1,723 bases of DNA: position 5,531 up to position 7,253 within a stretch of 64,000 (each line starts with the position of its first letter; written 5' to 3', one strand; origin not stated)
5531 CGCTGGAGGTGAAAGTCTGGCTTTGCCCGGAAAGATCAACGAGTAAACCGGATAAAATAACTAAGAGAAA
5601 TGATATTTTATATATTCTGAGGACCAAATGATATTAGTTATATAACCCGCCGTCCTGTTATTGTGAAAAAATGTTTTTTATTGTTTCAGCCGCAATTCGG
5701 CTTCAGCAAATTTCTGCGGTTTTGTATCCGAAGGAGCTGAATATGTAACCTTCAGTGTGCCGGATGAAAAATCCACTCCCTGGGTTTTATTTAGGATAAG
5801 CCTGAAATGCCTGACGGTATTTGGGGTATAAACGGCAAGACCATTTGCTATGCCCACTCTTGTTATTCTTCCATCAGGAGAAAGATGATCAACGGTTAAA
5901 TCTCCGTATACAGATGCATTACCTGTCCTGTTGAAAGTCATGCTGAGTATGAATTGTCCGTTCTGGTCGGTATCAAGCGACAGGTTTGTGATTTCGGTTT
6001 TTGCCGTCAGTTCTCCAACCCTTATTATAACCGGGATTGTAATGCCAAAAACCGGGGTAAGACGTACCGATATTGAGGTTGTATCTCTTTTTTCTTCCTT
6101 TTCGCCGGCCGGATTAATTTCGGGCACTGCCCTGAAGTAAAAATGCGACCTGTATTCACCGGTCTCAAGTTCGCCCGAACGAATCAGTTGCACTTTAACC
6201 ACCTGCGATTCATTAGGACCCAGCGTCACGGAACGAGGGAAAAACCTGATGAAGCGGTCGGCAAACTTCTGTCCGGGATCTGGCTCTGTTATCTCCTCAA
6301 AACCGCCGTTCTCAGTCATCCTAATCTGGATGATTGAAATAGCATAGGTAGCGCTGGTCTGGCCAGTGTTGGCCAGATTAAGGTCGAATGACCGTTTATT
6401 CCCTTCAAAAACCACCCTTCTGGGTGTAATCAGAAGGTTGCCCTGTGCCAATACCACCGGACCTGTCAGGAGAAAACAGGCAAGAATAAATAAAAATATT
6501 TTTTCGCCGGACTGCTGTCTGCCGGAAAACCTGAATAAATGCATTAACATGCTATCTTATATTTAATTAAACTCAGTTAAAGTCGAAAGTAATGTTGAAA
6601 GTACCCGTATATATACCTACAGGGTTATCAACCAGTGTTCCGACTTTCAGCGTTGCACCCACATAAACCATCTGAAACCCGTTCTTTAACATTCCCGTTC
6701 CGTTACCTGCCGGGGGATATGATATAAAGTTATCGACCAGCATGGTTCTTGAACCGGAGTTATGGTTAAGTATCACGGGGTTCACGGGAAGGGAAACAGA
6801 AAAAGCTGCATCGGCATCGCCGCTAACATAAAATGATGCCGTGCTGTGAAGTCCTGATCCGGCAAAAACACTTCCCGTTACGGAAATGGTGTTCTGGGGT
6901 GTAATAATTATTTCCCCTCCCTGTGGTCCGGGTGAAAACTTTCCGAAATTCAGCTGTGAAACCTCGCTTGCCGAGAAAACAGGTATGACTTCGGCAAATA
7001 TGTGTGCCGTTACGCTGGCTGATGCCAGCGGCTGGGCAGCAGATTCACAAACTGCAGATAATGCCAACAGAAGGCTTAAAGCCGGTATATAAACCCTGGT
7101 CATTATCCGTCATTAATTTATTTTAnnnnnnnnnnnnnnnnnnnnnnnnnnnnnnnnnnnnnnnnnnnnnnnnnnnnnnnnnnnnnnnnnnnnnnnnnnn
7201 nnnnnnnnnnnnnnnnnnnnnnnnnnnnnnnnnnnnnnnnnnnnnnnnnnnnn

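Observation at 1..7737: Chaperone plus DUF4402/spore-coat-U-like pilin operon where a giant T9SS cargo sits in the usher position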

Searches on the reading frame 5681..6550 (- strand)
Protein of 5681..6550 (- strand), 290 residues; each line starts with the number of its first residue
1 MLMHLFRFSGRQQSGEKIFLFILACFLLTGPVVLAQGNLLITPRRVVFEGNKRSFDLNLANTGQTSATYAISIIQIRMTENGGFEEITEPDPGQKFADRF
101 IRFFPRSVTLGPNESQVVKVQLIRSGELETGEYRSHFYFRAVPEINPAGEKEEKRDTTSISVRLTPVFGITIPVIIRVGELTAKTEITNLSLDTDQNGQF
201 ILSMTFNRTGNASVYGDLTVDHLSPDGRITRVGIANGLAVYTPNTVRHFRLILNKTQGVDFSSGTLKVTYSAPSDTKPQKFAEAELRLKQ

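Call 4: search_protein_families(library=pfam, proteins=[window:5681-6550:-], max_evalue=1)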
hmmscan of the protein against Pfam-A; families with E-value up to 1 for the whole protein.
window:5681-6550:- (290 aa): 4 families
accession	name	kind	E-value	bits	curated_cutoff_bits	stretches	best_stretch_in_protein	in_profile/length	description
PF06280.18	fn3_5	-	3.6e-07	31.3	27.6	1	50-128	7-84/112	Fn3-like domain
PF00345.26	PapD_N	-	0.00099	19.5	23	1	41-163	4-113/126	Pili and flagellar-assembly chaperone, PapD N-terminal domain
PF02893.26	GRAM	-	0.023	15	23.6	1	14-53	11-47/112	GRAM domain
PF20251.4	Big_14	-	0.12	12.8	27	1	44-134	10-89/104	Bacterial Ig-like domain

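Call 6: search_protein_families(library=ncbifam, proteins=[window:5681-6550:-], max_evalue=1)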
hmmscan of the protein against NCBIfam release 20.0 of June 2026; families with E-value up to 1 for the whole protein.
window:5681-6550:- (290 aa): 1 family
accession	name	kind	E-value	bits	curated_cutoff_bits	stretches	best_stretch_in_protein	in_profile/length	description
NF010296.0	PRK13736.1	subfamily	0.03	13.3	251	1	193-262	32-102/245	F-type conjugal transfer protein TraK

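Call 20: find_homologous_proteins(query=window:5681-6550:-, max_evalue=0.001)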
Query window:5681-6550:- (290 aa): 5050 proteins with E <= 0.001 among 6086 candidates; the best 120 are listed.
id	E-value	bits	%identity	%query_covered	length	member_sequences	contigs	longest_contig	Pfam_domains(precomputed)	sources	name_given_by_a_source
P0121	4.4e-181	618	97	100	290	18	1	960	PF06280.19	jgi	-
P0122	7.8e-150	516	88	91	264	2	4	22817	PF06280.19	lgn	-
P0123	1.6e-121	423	72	90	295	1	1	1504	PF06280.19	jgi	jgi:hypothetical protein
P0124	3.1e-120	419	67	99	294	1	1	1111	PF06280.19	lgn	-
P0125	3.5e-120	418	69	93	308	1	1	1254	-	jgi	-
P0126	3.6e-120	418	70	94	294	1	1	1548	-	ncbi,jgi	-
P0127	4.5e-120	418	69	93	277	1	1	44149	-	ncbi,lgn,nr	ncbi:MAG: hypothetical protein MUO72_18815 [Bacteroidales bacterium]|nr:hypothetical protein [Bacter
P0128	1.8e-119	416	71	92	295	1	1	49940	PF06280.19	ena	-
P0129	2.6e-119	416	68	99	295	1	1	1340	PF06280.19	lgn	-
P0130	3.2e-119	415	69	93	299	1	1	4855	-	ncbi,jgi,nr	ncbi:MAG: hypothetical protein K0B05_13585 [Bacteroidales bacterium]|nr:hypothetical protein [Bacter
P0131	4.0e-119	415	70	91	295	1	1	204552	-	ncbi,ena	-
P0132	4.1e-119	415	70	91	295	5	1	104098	PF06280.19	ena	-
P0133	7.2e-119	414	67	96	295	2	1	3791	-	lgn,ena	-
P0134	1.7e-118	413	70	94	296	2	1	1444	-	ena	-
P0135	1.7e-118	413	67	99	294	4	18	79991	PF06280.19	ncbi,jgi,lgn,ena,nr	ncbi:MAG TPA: hypothetical protein PLS74_12160 [Bacteroidales bacterium]|nr:hypothetical protein [Ba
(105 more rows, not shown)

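Call 23: search_solved_structures(query=A3, max_evalue=10, show_alignments=2)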
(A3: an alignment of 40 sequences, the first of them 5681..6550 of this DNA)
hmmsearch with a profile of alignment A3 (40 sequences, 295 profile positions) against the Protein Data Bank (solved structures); distinct sequences matched with E-value up to 10: 2.
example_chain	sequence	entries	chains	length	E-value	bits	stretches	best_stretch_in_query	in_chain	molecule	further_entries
2wys_A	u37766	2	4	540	0.49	12.6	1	218-254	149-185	ENDO-1,4-BETA-XYLANASE Y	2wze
2w5f_A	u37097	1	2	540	0.49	12.6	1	218-254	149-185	ENDO-1,4-BETA-XYLANASE Y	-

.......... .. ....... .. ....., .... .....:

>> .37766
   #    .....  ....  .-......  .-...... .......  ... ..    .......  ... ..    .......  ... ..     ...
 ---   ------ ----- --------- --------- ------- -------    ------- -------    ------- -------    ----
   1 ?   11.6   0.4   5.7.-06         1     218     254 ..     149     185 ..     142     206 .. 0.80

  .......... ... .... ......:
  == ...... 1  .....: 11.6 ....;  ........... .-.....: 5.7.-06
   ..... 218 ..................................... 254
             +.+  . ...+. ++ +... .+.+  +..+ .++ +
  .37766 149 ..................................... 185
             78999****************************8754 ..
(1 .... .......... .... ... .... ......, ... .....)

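Call 27: find_related_loci(query=A3, collection=genome_contigs, flank=10000)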
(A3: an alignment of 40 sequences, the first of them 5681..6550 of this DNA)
Query A3 (290 aa) in genome_contigs; peptide patterns used: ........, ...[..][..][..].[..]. (x = any residue, [..] = any of these).
232 stretches matched a pattern; 194 encode a relative of the query (tblastn E <= 1e-3); the best 80 are kept; 80 distinct loci.
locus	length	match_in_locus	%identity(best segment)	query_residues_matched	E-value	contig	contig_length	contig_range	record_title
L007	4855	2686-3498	69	20-289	3e-127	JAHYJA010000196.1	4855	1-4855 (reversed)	MAG: Bacteroidales bacterium isolate KA10 NODE_6577_length_4855_cov_4.729272, whole genome shotgun sequence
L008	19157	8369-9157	70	25-288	2e-125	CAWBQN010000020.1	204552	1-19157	MAG: uncultured Bacteroidales bacterium isolate MFD01872.bin.1.230 genome assembly, contig: contig_50741, whole genome s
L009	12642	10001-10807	70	18-285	5e-125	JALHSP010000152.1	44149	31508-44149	MAG: Bacteroidales bacterium isolate PFL1 seq_4082699, whole genome shotgun sequence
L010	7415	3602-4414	68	20-289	6e-125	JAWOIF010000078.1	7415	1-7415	MAG: Bacteroidales bacterium isolate CWP5-2.bin.122 k191_1483398, whole genome shotgun sequence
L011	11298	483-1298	67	20-290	1e-123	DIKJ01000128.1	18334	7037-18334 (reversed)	MAG TPA_asm: Bacteroidales bacterium UBA5621 UBA5621_contig_93105, whole genome shotgun sequence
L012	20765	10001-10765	73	35-289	4e-123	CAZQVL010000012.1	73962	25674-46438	MAG TPA_asm: uncultured Rikenellaceae bacterium isolate binchicken_co100_457 genome assembly, contig: NODE_439_length_73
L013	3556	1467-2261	69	24-288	1e-125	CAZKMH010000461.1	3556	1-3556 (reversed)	MAG TPA_asm: uncultured Rikenellaceae bacterium isolate binchicken_co259_326 genome assembly, contig: NODE_36290_length_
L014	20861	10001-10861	64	2-288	1e-121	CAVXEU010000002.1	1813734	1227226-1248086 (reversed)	MAG: uncultured Bacteroidales bacterium isolate MFD02416.bin.1.219 genome assembly, contig: contig_12175, whole genome s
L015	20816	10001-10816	67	20-290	1e-121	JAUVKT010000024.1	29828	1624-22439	MAG: Bacteroidales bacterium isolate CSMAG_487 CSMAG_487_k141_1948103_length_29828_cov_18.9867, whole genome shotgun seq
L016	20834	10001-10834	68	17-290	2e-121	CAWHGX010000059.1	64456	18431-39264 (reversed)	MAG: uncultured Bacteroidales bacterium isolate MFD00709.bin.2.55 genome assembly, contig: contig_70710, whole genome sh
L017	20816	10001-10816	67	18-289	5e-121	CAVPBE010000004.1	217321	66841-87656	MAG: uncultured Bacteroidales bacterium isolate MFD00032.bin.1.235 genome assembly, contig: contig_54211, whole genome s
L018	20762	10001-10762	71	35-288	8e-121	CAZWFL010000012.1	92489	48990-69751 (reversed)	MAG TPA_asm: uncultured Rikenellaceae bacterium isolate SRP241326_co4_176 genome assembly, contig: NODE_392_length_92489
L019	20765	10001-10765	71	35-289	9e-121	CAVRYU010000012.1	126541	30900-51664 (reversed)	MAG: uncultured Bacteroidales bacterium isolate MFD05942.bin.3.425 genome assembly, contig: contig_60075, whole genome s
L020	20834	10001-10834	65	9-287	9e-121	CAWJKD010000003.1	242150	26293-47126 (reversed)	MAG: uncultured Bacteroidetes bacterium isolate MFD05942.bin.1.169 genome assembly, contig: contig_17366, whole genome s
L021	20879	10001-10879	63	5-290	3e-120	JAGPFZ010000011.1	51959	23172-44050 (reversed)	MAG: Bacteroidales bacterium isolate Gw_SlDig_bin_226 Gw_SlDig_850_length_51959_cov_21.444436, whole genome shotgun sequ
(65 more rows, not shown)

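Call 29: predict_structure(alignment_id=A3)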
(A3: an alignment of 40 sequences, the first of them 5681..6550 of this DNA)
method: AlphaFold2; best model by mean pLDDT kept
length: 290 residues; sequences in the alignment: 40
mean_pLDDT: 76.1   pTM: 0.57
mean pLDDT of the five models: 76.1, 66.8, 64.6, 61.2, 59.8
residues with pLDDT >= 90: 66; 70-90: 141; 50-70: 46; < 50: 37
segments of 3 or more residues with pLDDT < 50: 1-13, 30-36, 147-149, 159-167, 275-277
pLDDT, mean of each block of 10 residues (from residue 1): 39 67 71 49 74 85 80 81 77 86 89 87 89 84 54 52 48 83 84 91 86 79 95 79 68 88 93 62 86
secondary structure, 60 per line:
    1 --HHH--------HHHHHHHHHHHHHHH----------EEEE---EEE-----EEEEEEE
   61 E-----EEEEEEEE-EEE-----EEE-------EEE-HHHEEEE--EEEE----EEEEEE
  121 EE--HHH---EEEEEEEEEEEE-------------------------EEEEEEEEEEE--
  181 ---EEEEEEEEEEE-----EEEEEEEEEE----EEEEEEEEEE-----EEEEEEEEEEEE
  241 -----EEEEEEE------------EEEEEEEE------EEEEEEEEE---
elements in order: H14-28 E39-42 E46-48 E54-61 E67-74 E76-78 E84-86 E94-96 E101-104 E107-110 E115-122 E131-142 E168-178 E184-194 E200-209 E214-223 E229-240 E246-252 E265-272 E279-287

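Call 71: search_protein_families(library=pfam, proteins=[L012:3325-5070:+, L016:805-1326:+, L012:1117-3309:+, L012:5385-6008:+, L008:5509-6432:+, L014:6185-6874:+, L014:6885-7274:+], max_evalue=0.001)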
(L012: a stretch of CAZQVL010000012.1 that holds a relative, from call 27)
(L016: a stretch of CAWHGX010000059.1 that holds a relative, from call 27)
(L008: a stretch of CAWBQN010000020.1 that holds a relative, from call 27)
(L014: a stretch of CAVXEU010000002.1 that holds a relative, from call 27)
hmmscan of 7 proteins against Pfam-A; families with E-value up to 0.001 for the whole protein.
L012:3325-5070:+ (582 aa): 1 family
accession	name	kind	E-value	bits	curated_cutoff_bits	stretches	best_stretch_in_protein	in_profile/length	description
PF12831.13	FAD_oxidored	-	2.5e-105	353.6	27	2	216-573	136-416/416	FAD dependent oxidoreductase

L016:805-1326:+ (174 aa): 0 families

L012:1117-3309:+ (731 aa): 3 families
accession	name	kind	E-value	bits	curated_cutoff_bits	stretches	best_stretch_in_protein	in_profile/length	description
PF17389.8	Bac_rhamnosid6H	-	3.2e-40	138.9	24.5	1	282-623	3-335/339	Bacterial alpha-L-rhamnosidase 6 hairpin glycosidase domain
PF25788.1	Ig_Rha78A_N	-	4.7e-21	75.4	27.4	1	27-134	3-104/105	Rha78A-like, N-terminal immunoglobulin domain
PF17390.7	Bac_rhamnosid_C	-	5.2e-11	42.6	22.1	1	629-697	1-70/78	Bacterial alpha-L-rhamnosidase C-terminal domain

L012:5385-6008:+ (208 aa): 1 family
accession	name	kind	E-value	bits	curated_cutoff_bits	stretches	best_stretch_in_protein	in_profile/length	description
PF13505.12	OMP_b-brl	-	0.00061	20.4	28.7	0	10-143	3-125/175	Outer membrane protein beta-barrel domain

L008:5509-6432:+ (308 aa): 0 families

L014:6185-6874:+ (230 aa): 1 family
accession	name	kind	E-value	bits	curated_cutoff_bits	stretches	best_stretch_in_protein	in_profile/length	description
PF01618.21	MotA_ExbB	-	1.8e-28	99.3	22.9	1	93-214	3-126/127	MotA/TolQ/ExbB proton channel family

L014:6885-7274:+ (130 aa): 1 family
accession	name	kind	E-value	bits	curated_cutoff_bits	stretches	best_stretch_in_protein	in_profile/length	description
PF02472.21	ExbD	-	2.1e-28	99.4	25.4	1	12-129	7-127/128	Biopolymer transport protein ExbD/TolR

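Call 116: search_protein_representatives(alignment_id=A3)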
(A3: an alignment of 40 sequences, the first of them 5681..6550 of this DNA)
Query: 40 sequences, 295 profile positions. Proteins with E-value up to 0.001 (for the whole library): 2707; up to 1e-10: 2024; up to 1e-30: 805. The best 150 are listed.
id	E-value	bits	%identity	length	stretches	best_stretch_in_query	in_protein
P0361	1.5e-122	424.7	-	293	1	14-295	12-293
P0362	3.7e-111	387.3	-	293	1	21-294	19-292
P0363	2.2e-106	371.6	-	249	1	49-295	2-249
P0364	1.6e-105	368.8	-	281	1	24-295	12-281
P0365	3.5e-104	364.4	-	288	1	18-295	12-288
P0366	8.9e-104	363.1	-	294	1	21-295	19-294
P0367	1.1e-98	346.4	-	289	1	20-294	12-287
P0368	6.1e-96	337.3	-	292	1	6-295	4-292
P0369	1.8e-95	335.8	-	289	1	20-294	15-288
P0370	5.6e-93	327.6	-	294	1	13-294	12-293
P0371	1.2e-92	326.5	-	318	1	27-280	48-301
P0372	2.2e-92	325.7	-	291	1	18-294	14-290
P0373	6.6e-92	324.1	-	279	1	19-295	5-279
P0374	1.2e-91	323.2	-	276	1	19-278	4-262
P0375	3.1e-91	321.9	-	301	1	27-294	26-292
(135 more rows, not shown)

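Call 118: search_protein_families(library=pfam, alignment_id=A11, max_evalue=0.01)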
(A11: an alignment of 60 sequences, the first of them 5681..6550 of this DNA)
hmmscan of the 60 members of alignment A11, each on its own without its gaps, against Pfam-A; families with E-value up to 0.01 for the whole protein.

A. member 1, window:5681-6550:- (290 aa): 2 families
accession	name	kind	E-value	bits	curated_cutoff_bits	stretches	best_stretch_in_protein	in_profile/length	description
PF06280.18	fn3_5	-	3.6e-07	31.3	27.6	1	50-128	7-84/112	Fn3-like domain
PF00345.26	PapD_N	-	0.00099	19.5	23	1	41-163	4-113/126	Pili and flagellar-assembly chaperone, PapD N-terminal domain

B. families by the number of members that match (of 60 scanned): 9 families
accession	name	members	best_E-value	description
PF06280.18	fn3_5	33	3.6e-07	Fn3-like domain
PF00345.26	PapD_N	32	1.1e-06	Pili and flagellar-assembly chaperone, PapD N-terminal domain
PF22544.2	HYDIN_VesB_CFA65-like_Ig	5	0.00039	HYDIN/CFA65/VesB-like, Ig-like domain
PF14016.12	DUF4232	4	0.00078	Domain of unknown function (DUF4232)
PF24816.2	Ig_CFAP65__9th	3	0.0026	Cilia- and flagella-associated protein 65-like, Ig-like domain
PF10633.15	NPCBM_assoc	1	0.00074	NPCBM-associated, NEW3 domain of alpha-galactosidase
PF21992.2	DUF6927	1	0.0021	Domain of unknown function (DUF6927)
PF11975.13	Glyco_hydro_4C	1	0.0051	Family 4 glycosyl hydrolase C-terminal domain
PF15780.11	ASH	1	0.0077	Abnormal spindle-like microcephaly-assoc'd, ASPM-SPD-2-Hydin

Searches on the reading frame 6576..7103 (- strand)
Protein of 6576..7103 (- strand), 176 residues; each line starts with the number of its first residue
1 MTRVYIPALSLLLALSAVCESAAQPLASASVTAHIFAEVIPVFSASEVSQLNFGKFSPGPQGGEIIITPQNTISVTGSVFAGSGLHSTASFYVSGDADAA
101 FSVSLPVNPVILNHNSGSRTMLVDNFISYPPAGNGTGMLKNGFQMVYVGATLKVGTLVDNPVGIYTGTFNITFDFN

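Call 4: search_protein_families(library=pfam, proteins=[window:6576-7103:-], max_evalue=1)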
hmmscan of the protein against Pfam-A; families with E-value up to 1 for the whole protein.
window:6576-7103:- (176 aa): 1 family
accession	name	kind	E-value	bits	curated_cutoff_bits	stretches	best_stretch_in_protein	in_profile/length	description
PF14352.11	DUF4402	-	3.3e-25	89.7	25.2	1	45-174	3-128/129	Domain of unknown function (DUF4402)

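Call 6: search_protein_families(library=ncbifam, proteins=[window:6576-7103:-], max_evalue=1)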
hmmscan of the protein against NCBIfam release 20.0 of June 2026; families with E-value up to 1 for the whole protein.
window:6576-7103:- (176 aa): 0 families

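Call 72: search_solved_structures(query=A6, max_evalue=10, show_alignments=0)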
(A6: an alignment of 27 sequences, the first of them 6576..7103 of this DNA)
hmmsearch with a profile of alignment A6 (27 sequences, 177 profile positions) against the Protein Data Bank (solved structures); distinct sequences matched with E-value up to 10: 0.
